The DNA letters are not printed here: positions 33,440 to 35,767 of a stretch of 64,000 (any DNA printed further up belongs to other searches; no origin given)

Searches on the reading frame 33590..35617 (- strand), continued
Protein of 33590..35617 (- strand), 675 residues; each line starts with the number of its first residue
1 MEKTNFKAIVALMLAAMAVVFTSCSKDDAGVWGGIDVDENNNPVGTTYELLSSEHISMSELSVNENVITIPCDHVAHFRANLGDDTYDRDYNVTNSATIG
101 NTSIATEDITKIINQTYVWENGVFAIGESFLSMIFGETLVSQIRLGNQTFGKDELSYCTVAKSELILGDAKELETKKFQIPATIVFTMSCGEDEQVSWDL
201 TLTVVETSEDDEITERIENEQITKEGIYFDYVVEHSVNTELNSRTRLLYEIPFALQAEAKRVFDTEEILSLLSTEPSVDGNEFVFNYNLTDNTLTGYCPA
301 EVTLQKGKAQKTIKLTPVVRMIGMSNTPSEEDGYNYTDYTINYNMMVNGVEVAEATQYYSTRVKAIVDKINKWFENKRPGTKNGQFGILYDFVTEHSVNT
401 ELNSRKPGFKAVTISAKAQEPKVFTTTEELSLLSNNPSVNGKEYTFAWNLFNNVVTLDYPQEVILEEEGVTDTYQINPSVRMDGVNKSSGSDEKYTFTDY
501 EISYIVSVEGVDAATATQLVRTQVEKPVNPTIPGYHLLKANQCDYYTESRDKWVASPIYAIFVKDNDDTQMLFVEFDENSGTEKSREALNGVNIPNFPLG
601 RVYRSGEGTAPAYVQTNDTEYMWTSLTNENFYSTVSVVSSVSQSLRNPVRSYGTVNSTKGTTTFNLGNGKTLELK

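Call 80: find_related_loci(query=A1, collection=viral_contigs, flank=5000)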
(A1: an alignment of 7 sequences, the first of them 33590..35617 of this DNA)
Query A1 (675 aa) in viral_contigs; peptide patterns used: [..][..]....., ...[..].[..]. (x = any residue, [..] = any of these).
180 stretches matched a pattern, but none encodes a relative of the query by tblastn (E <= 1e-3).
